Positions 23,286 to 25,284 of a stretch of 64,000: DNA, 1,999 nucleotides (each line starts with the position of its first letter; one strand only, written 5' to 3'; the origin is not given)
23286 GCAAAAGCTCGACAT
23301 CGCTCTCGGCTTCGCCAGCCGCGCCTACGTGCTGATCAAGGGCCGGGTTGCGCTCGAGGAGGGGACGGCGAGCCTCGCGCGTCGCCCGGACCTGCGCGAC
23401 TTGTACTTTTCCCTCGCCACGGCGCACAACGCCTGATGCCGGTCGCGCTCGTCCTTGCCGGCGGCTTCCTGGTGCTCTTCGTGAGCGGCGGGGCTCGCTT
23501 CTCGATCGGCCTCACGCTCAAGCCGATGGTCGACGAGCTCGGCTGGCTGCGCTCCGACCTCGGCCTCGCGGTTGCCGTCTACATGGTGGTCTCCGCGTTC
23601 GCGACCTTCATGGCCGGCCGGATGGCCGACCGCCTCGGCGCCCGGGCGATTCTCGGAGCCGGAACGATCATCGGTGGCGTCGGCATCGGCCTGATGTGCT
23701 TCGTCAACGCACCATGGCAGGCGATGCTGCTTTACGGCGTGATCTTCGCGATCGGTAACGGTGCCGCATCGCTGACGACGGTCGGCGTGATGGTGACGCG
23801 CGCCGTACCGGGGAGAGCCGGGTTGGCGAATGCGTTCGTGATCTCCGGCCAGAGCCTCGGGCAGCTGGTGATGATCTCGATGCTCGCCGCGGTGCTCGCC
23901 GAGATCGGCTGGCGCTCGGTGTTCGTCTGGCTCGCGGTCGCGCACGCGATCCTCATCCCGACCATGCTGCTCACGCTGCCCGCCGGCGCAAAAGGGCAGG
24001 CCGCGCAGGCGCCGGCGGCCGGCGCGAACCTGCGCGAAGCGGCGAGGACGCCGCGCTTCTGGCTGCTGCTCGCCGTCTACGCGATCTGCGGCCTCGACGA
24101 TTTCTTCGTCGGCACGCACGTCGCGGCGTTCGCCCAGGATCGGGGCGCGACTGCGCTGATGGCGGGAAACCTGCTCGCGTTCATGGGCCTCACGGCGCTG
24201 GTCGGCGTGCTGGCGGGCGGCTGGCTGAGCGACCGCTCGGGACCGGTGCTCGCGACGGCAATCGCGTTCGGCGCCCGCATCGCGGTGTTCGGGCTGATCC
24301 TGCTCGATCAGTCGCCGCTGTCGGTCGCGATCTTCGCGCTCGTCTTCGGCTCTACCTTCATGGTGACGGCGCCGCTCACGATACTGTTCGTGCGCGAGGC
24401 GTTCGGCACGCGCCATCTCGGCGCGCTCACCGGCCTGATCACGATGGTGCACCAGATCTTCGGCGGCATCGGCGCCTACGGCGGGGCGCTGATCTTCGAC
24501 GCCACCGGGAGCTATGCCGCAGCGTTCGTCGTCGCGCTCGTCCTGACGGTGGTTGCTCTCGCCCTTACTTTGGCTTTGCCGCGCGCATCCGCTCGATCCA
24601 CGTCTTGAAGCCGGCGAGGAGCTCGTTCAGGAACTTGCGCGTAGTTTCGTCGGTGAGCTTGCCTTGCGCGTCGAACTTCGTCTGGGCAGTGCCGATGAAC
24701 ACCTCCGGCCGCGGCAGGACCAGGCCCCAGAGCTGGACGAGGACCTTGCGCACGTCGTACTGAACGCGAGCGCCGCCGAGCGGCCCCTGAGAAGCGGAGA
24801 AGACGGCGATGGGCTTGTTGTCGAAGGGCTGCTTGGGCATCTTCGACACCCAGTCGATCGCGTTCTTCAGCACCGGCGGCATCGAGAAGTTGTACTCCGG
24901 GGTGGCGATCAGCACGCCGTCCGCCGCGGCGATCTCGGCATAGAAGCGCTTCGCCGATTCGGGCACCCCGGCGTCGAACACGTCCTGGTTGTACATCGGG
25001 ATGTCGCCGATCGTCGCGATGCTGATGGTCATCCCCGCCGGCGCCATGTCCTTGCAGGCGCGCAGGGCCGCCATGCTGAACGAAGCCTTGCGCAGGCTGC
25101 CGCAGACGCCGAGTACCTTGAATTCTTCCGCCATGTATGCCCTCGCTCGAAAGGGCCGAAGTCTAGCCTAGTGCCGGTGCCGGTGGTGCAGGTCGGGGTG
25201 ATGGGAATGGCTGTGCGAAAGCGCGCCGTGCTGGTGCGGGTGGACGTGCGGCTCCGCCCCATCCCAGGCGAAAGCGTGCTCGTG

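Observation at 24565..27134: chrB is followed by a DMT/EamA transporter with an extreme His-rich tail and a ChrR/YieF-like reductase, not by chrA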

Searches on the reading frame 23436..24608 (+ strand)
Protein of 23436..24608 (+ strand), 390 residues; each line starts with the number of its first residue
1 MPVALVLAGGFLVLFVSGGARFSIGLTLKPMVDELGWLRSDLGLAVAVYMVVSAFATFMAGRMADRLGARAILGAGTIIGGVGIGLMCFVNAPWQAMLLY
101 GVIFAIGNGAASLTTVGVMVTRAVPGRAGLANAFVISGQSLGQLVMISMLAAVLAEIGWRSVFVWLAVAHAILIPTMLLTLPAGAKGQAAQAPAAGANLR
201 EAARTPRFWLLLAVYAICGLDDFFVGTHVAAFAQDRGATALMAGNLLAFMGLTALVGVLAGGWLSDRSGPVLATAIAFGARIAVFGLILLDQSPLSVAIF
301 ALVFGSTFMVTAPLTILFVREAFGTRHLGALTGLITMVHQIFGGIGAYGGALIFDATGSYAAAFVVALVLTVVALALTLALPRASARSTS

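Call 3: search_protein_families(library=pfam, proteins=[window:23436-24608:+], max_evalue=0.01)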
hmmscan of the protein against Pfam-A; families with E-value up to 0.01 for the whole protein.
window:23436-24608:+ (390 aa): 4 families
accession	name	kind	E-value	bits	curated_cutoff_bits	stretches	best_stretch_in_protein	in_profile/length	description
PF07690.21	MFS_1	-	3.3e-45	155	33.4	2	11-347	2-347/347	Major Facilitator Superfamily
PF06779.20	MFS_4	-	1.1e-18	68.2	26.3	1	18-378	6-363/364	Uncharacterised MFS-type transporter YbfB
PF12832.13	MFS_1_like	-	8.4e-06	25.5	25.2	1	40-359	34-367/373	MFS_1 like family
PF00083.30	Sugar_tr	-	0.00061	19.2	22.3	1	39-182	45-192/452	Sugar (and other) transporter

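Call 4: search_protein_families(library=ncbifam, proteins=[window:23436-24608:+], max_evalue=0.01)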
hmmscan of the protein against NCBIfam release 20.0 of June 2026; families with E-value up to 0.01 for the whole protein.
window:23436-24608:+ (390 aa): 11 families
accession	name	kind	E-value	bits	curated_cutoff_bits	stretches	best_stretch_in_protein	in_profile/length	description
NF049980.1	SfMCT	equivalog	2.2e-35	122.1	320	1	5-370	3-378/378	L-lactate MFS transporter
TIGR00890.1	2A0111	subfamily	1.2e-26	93.6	374.85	1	6-377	4-377/377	oxalate/formate antiport family MFS transporter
TIGR04259.1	oxa_formateAnti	equivalog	1.8e-18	66.6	335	1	7-380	5-390/405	oxalate/formate MFS antiporter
NF038246.1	bile_salt_MFS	equivalog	1.6e-15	56.9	400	1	30-378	31-400/408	conjugated bile salt MFS transporter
TIGR00893.1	2A0114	subfamily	5.3e-10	38.8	395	1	20-376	9-394/399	D-galactonate transporter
TIGR00881.1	2A0104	subfamily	5.2e-08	32.3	407.75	2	205-357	215-373/379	phosphoglycerate transporter protein PgtP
NF007498.0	PRK10091.1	equivalog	3.6e-07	29.5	499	1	18-379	16-373/390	MFS transporter AraJ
NF033135.1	cmx_cmrA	equivalog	8.1e-07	28.4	400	1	42-378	40-373/374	Cmx/CmrA family chloramphenicol efflux MFS transporter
TIGR00895.1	2A0115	subfamily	0.00014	20.9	418.55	1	5-186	17-197/398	aromatic acid/H+ symport family MFS transporter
NF053517.1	HbztTptrPcaK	equivalog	0.00083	18.4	770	1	9-186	23-199/437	4-hydroxybenzoate transporter PcaK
TIGR00886.1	2A0108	subfamily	0.0013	17.9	311.7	1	31-338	27-363/368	NarK family nitrate/nitrite MFS transporter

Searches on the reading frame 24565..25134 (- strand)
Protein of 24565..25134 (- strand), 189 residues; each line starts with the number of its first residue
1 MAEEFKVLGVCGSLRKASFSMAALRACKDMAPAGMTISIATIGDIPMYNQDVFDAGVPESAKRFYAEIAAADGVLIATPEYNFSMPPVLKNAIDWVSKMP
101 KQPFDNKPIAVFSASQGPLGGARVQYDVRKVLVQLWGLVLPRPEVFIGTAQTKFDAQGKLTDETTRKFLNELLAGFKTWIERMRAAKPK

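Call 3: search_protein_families(library=pfam, proteins=[window:24565-25134:-], max_evalue=0.01)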
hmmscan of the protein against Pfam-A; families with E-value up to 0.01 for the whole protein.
window:24565-25134:- (189 aa): 2 families
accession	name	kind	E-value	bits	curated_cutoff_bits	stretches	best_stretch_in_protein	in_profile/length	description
PF03358.20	FMN_red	-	4.9e-39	133.8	24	1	6-151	2-151/152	NADPH-dependent FMN reductase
PF02525.22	Flavodoxin_2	-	8.1e-08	32.6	27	1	9-99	5-106/198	Flavodoxin-like fold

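Call 4: search_protein_families(library=ncbifam, proteins=[window:24565-25134:-], max_evalue=0.01)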
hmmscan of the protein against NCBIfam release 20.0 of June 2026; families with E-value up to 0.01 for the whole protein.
window:24565-25134:- (189 aa): 6 families
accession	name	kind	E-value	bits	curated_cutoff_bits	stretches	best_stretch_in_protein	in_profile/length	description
TIGR03567.1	FMN_reduc_SsuE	equivalog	7.2e-08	32.5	164.05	1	6-164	1-156/171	NADPH-dependent FMN reductase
NF007859.0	PRK10569.1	equivalog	2.2e-05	24.3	225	1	6-153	2-145/191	NADPH-dependent FMN reductase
TIGR03566.1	FMN_reduc_MsuE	equivalog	3.2e-05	23.8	212.5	1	6-111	1-106/174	FMN reductase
TIGR02690.1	resist_ArsH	equivalog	0.00041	19.5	292.25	1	6-124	28-146/219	arsenical resistance protein ArsH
NF010075.0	PRK13556.1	subfamily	0.0043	17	188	1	59-101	78-120/208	FMN-dependent NADH-azoreductase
NF002370.0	PRK01355.1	subfamily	0.0069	15.9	143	0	59-97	66-104/199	FMN-dependent NADH-azoreductase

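Call 22: search_solved_structures(query=window:24565-25134:-, max_evalue=0.00001, show_alignments=1)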
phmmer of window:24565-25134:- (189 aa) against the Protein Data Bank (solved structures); distinct sequences matched with E-value up to 0.00001: 14.
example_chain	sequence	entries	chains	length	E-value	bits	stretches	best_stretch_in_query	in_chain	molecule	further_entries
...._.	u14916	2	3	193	1.5e-52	181.6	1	2-181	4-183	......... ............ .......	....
3s2y_A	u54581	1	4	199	3.7e-43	151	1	9-173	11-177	Chromate reductase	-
4h6p_A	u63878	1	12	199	9.9e-43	149.6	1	9-173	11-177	Chromate reductase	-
4hs4_A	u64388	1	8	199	6.8e-42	146.9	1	9-173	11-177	Chromate reductase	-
3svl_A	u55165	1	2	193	1.2e-41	146.1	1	1-184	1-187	protein yieF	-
3u7r_A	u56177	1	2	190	5.3e-29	104.9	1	10-182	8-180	NADPH-dependent FMN reductase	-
3fvw_A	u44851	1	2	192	1.1e-08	38.6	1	6-99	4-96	Putative NAD(P)H-dependent FMN reductase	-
3gfq_A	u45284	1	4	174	1.2e-08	38.6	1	61-172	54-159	FMN-dependent NADPH-azoreductase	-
7f76_A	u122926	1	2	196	3.3e-08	37.1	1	44-146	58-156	FMN-dependent NADPH-quinone reductase (azoR)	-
3gfr_A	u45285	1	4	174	4e-08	36.8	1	61-173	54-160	FMN-dependent NADPH-azoreductase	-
7bx9_A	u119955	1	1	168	6.9e-08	36.1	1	41-145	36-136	Azoreductase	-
1nni_1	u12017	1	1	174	8.2e-08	35.8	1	61-172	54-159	hypothetical protein yhda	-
2gsw_A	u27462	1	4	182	9.3e-08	35.7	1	61-172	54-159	yhdA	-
3gfs_A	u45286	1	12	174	1.5e-07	35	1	61-172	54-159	FMN-dependent NADPH-azoreductase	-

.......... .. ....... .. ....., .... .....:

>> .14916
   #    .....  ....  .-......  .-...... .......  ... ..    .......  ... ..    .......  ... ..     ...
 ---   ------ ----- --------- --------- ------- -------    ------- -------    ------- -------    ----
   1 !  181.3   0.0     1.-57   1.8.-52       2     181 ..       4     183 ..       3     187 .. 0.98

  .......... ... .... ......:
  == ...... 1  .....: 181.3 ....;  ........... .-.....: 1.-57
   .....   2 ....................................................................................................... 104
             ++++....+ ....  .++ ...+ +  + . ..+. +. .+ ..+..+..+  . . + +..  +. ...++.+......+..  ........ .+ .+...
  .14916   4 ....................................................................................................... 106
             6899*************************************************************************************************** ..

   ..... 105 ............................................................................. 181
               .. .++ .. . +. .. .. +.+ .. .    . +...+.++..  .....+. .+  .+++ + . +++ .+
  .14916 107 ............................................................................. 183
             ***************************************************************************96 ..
